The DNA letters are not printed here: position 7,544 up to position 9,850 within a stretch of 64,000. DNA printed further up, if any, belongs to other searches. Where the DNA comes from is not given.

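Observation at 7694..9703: Seven-haem c-type cytochrome fused to a TPR domain in a housekeeping neighbourhood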

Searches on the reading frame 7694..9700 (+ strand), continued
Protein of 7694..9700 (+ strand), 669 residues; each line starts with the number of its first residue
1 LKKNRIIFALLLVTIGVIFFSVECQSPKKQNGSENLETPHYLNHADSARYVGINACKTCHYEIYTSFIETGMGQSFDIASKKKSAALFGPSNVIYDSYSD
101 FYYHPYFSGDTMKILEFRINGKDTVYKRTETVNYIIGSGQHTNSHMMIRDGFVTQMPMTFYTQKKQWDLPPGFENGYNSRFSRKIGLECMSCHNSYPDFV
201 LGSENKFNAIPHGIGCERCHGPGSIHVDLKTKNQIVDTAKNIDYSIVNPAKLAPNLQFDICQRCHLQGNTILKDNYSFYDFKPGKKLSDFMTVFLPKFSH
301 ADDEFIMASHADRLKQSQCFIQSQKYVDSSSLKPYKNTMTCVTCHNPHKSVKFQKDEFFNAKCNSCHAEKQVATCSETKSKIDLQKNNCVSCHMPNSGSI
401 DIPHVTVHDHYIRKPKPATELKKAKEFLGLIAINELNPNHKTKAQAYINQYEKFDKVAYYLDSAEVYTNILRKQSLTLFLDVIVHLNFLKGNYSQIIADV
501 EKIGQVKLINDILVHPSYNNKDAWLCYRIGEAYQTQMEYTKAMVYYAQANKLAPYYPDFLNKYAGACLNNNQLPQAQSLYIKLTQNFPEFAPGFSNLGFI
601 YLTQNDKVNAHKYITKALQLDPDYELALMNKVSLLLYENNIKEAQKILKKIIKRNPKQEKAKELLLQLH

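Call 83: search_protein_families(library=pfam, proteins=[L006:5994-7463:-, L006:13199-14605:+, L006:7729-8466:+, L052:6394-7281:-, L006:3198-4679:-, L025:6971-7738:+, L053:12646-13422:-, L005:16887-17852:-, L006:5015-5878:-, L016:6042-6452:+], max_evalue=0.00001)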
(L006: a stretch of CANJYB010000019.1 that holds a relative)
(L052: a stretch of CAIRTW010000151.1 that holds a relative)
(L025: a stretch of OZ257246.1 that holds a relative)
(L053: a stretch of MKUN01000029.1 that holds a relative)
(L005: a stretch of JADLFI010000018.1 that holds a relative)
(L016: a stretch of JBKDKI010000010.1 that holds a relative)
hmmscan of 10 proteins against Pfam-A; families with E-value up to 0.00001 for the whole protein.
L006:5994-7463:- (489 aa): 6 families
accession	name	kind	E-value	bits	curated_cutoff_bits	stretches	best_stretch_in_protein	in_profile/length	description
PF13365.12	Trypsin_2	-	1.1e-35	123.9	27.6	1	107-253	1-144/144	Trypsin-like peptidase domain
PF00089.32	Trypsin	-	1.8e-20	74.1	20.6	1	107-276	27-216/220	Trypsin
PF13180.12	PDZ_2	-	4.3e-17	62.6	27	1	292-381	1-78/80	PDZ domain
PF00595.29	PDZ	-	1.5e-11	45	23.2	1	290-370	8-80/81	PDZ domain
PF12812.13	PDZ_1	-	8.4e-09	35.8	28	0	400-461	7-69/78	PDZ-like domain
PF17820.7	PDZ_6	-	3.3e-08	33.6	27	0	323-355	6-38/54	PDZ domain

L006:13199-14605:+ (468 aa): 4 families
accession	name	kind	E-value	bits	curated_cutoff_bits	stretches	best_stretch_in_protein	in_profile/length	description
PF02878.22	PGM_PMM_I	-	1.8e-38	131.8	22.5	1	4-135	2-133/138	Phosphoglucomutase/phosphomannomutase, alpha/beta/alpha domain I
PF02880.22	PGM_PMM_III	-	3.8e-26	91.9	20.7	1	264-374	1-113/115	Phosphoglucomutase/phosphomannomutase, alpha/beta/alpha domain III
PF02879.22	PGM_PMM_II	-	1.6e-17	64.3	29.3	1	163-256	2-99/103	Phosphoglucomutase/phosphomannomutase, alpha/beta/alpha domain II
PF00408.26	PGM_PMM_IV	-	9.2e-08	32.5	23.1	1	414-457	21-59/68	Phosphoglucomutase/phosphomannomutase, C-terminal domain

L006:7729-8466:+ (245 aa): 0 families

L052:6394-7281:- (295 aa): 1 family
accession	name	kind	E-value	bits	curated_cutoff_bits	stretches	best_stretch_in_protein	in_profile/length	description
PF19573.5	DUF6089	-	7.1e-22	78.3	23.2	1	29-142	18-132/226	Domain of unknown function (DUF6089)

L006:3198-4679:- (493 aa): 2 families
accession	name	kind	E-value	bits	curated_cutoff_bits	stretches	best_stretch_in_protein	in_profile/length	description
PF02800.25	Gp_dh_C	-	1.5e-42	145.3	24.4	1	308-467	1-158/158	Glyceraldehyde 3-phosphate dehydrogenase, C-terminal domain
PF00044.30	Gp_dh_N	-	1.9e-19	70.3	31.7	1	143-253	2-100/101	Glyceraldehyde 3-phosphate dehydrogenase, NAD binding domain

L025:6971-7738:+ (255 aa): 1 family
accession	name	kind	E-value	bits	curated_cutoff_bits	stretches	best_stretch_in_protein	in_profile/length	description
PF03793.24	PASTA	-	8.5e-32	109.4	23.2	1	44-104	1-62/64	PASTA domain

L053:12646-13422:- (258 aa): 2 families
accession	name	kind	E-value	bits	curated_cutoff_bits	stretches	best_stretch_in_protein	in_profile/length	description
PF02777.23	Sod_Fe_C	-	6.2e-42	142.2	20.9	1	149-253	1-102/102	Iron/manganese superoxide dismutases, C-terminal domain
PF00081.27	Sod_Fe_N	-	4.2e-32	110.9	27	1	60-142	2-82/82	Iron/manganese superoxide dismutases, alpha-hairpin domain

L005:16887-17852:- (321 aa): 2 families
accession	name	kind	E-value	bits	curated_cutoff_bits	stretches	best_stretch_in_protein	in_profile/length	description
PF00005.33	ABC_tran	-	2.3e-28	100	25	1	38-180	1-137/137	ABC transporter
PF13304.12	AAA_21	-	1.3e-11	45.6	27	1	153-210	239-300/304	AAA domain, putative AbiEii toxin, Type IV TA system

L006:5015-5878:- (287 aa): 4 families
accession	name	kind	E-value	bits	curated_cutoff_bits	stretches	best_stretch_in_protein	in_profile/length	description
PF04545.22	Sigma70_r4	-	8.2e-20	70.5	24.1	1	223-275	2-50/50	Sigma-70, region 4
PF04542.20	Sigma70_r2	-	1.9e-18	66.4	24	1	56-123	3-70/71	Sigma-70 region 2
PF04539.22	Sigma70_r3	-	7.2e-15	55.3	25.3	1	135-201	3-69/78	Sigma-70 region 3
PF00140.25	Sigma70_r1_2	-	6.7e-13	48.8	22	1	17-48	2-33/34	Sigma-70 factor, region 1.2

L016:6042-6452:+ (136 aa): 0 families
